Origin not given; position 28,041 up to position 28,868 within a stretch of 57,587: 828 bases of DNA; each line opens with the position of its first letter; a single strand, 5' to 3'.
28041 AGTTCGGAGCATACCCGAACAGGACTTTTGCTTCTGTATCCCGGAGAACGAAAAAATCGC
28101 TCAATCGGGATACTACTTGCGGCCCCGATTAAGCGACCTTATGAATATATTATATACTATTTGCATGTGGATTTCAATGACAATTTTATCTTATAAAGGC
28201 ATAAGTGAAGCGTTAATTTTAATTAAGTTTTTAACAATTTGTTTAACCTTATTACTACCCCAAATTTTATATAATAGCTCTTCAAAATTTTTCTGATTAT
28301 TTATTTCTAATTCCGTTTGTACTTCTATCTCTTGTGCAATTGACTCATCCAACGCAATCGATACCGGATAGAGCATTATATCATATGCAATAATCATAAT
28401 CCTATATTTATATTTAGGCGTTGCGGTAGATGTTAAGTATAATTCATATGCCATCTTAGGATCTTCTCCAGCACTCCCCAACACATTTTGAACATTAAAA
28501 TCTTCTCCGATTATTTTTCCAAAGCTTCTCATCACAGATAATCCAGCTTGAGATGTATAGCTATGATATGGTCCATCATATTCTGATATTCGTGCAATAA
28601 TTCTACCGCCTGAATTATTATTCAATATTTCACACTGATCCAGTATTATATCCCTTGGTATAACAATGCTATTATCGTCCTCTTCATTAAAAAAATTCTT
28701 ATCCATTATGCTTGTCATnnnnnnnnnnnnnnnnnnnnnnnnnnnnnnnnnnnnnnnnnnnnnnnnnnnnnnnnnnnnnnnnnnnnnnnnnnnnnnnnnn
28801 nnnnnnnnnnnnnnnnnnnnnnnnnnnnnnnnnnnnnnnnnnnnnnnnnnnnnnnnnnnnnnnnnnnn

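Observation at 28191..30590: AT-rich four-gene island in the tail module: EEP-family enzyme translationally coupled to an unknown partner, led by two zinc-ribbon proteins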

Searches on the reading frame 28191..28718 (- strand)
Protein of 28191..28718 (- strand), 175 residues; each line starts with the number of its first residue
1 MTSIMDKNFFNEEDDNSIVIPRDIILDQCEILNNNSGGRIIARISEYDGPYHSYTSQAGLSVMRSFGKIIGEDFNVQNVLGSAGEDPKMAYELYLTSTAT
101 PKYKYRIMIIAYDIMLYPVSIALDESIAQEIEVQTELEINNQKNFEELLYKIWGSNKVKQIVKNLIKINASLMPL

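Call 3: search_protein_families(library=pfam, proteins=[window:28191-28718:-], max_evalue=0.1)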
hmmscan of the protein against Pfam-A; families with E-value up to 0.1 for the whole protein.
window:28191-28718:- (175 aa): 1 family
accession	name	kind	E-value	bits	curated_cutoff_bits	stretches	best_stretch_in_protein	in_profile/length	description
PF03260.19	Lipoprotein_11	-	0.067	13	25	1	132-169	37-73/231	Lepidopteran low molecular weight (30 kD) lipoprotein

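Call 4: search_protein_families(library=padloc, proteins=[window:28191-28718:-], max_evalue=0.1)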
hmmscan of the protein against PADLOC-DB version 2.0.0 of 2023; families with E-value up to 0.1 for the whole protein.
window:28191-28718:- (175 aa): 0 families

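Call 5: search_protein_families(library=phrogs, proteins=[window:28191-28718:-], max_evalue=0.1)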
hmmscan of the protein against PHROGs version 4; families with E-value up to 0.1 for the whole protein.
window:28191-28718:- (175 aa): 1 family
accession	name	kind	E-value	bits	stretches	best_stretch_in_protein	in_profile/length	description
phrog_13902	-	unknown function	0.097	13.8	0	139-167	33-61/80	-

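Call 8: search_dna_similar(query=window:28191-28718:-, collection=phages, mode=protein, max_evalue=0.001, max_rows=20)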
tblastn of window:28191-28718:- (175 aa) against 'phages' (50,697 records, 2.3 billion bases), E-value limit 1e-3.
No match.

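Call 15: find_homologous_proteins(query=window:28191-28718:-)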
Query window:28191-28718:- (175 aa): 2 proteins with E <= 0.001 among 43 candidates.
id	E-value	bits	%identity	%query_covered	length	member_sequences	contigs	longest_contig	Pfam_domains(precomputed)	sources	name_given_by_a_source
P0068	1.4e-108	378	100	100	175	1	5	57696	-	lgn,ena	-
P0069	6.9e-60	220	60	99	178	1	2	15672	-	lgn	-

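Call 24: find_homologous_proteins(query=A3)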
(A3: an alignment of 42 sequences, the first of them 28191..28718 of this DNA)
Query A3 (42 sequences) (175 aa, profile of the alignment): 157 proteins with E <= 0.001 among 2599 candidates; the best 120 are listed.
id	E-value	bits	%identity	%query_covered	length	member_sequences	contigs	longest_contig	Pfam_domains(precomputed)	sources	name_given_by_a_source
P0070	6.7e-55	203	28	93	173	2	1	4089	-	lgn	-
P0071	1.1e-54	203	25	93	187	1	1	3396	-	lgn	-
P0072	2.2e-54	202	31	89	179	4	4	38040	-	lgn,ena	-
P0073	3.0e-54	201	29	83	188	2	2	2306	-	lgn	-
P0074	4.8e-54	201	26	83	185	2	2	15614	-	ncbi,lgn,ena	-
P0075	5.1e-54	200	30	83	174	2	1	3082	-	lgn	-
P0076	9.6e-54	200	31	87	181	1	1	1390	-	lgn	-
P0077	1.7e-53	199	31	87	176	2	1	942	-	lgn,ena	-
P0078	1.7e-53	199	31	87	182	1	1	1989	-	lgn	-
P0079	2.3e-53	198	26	83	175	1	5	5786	-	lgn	-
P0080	2.6e-53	198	31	87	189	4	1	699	-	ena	-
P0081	2.6e-53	198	29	83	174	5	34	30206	-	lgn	-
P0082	3.2e-53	198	29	93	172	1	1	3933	-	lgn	-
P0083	3.3e-53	198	28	83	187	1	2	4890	-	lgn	-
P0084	3.5e-53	198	29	83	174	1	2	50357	-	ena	-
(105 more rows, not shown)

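Call 42: predict_structure(alignment_id=A4)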
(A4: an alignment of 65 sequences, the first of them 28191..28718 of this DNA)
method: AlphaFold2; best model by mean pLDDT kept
length: 175 residues; sequences in the alignment: 65
mean_pLDDT: 78.9   pTM: 0.72
mean pLDDT of the five models: 78.9, 78.0, 77.4, 76.4, 73.5
residues with pLDDT >= 90: 94; 70-90: 31; 50-70: 17; < 50: 33
segments of 3 or more residues with pLDDT < 50: 51-69, 71-84
pLDDT, mean of each block of 10 residues (from residue 1): 75 72 95 93 84 38 46 40 57 93 91 87 93 94 96 97 93 72
secondary structure, 60 per line:
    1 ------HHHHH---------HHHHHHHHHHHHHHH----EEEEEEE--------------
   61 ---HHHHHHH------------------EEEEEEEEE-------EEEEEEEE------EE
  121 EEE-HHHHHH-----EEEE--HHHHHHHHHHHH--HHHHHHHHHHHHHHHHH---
elements in order: H7-11 H21-35 E40-46 H64-70 E89-97 E105-112 E119-123 H125-130 E136-139 H142-153 H156-172

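Call 58: search_protein_families(library=ncbifam, proteins=[window:28191-28718:-], max_evalue=0.01)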
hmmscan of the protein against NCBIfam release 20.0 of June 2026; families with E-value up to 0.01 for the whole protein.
window:28191-28718:- (175 aa): 0 families

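Call 69: search_protein_representatives(alignment_id=A4)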
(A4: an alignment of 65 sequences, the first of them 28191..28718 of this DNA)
Query: 65 sequences, 178 profile positions. Proteins with E-value up to 0.001 (for the whole library): 620; up to 1e-10: 244; up to 1e-30: 59. The best 150 are listed.
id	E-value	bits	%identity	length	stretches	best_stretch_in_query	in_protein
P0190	3.2e-80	284.2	-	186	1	1-175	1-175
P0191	3.9e-66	238.3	-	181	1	1-176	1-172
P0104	9.2e-66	237.1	-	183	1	4-175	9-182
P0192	4.9e-60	218.4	-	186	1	1-172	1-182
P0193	6.1e-55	201.8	-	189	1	1-175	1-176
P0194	1.4e-54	200.6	-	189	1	1-175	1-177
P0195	2.2e-54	200.0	-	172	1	1-172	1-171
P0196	1.3e-53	197.5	-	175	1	1-175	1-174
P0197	3.4e-53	196.1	-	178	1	1-176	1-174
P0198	1.7e-52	193.9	-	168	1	5-176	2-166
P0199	1.7e-52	193.9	-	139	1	54-175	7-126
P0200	3.1e-50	186.5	-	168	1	1-169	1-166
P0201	1.5e-47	177.7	-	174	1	1-172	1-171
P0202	6.5e-47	175.7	-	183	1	4-175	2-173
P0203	1.1e-46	174.9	-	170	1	3-174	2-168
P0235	9.6e-33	129.5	-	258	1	22-171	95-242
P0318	3.5e-23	98.4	-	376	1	1-170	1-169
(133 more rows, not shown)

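Call 70: search_protein_families(library=pfam, proteins=[P0318, P0235], max_evalue=0.01)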
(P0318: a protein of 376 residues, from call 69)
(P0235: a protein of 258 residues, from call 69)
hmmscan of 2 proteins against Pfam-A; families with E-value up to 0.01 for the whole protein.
P0318 (376 aa): 0 families

P0235 (258 aa): 0 families

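Call 75: find_related_loci(query=A4, collection=metagenome_contigs, flank=3000)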
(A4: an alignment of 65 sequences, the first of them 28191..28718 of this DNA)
Query A4 (175 aa) in metagenome_contigs; peptide patterns used: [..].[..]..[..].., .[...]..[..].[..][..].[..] (x = any residue, [..] = any of these).
174 stretches matched a pattern; 68 encode a relative of the query (tblastn E <= 1e-3); 68 distinct loci.
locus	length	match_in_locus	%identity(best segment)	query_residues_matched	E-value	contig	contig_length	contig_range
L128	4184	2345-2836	30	3-166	4e-19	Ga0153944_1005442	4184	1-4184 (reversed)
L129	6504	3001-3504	29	5-172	1e-17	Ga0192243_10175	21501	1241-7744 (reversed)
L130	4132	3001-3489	33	5-166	1e-17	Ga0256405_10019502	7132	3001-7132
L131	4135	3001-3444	28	21-166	2e-17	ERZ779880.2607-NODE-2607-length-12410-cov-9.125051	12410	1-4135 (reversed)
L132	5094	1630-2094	31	14-167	2e-17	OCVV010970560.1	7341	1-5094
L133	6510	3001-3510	30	4-172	2e-17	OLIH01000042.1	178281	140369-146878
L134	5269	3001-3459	31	21-172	2e-17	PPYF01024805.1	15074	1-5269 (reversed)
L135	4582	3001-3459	31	21-172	2e-17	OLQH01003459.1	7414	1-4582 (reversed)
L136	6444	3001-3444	26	21-166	1e-16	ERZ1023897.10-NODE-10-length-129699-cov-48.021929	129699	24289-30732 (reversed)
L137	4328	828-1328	30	5-172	5e-16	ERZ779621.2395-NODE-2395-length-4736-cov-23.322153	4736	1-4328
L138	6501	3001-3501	30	5-172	5e-16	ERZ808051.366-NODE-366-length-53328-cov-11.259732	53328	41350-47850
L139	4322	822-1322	30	5-172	5e-16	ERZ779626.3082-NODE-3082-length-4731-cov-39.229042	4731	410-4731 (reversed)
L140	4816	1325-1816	32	5-166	5e-16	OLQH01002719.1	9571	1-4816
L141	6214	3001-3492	32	5-166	5e-16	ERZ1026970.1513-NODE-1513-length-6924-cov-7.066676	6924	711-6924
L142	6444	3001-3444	26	21-166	1e-15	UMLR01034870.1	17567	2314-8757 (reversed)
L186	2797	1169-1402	28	92-166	9e-8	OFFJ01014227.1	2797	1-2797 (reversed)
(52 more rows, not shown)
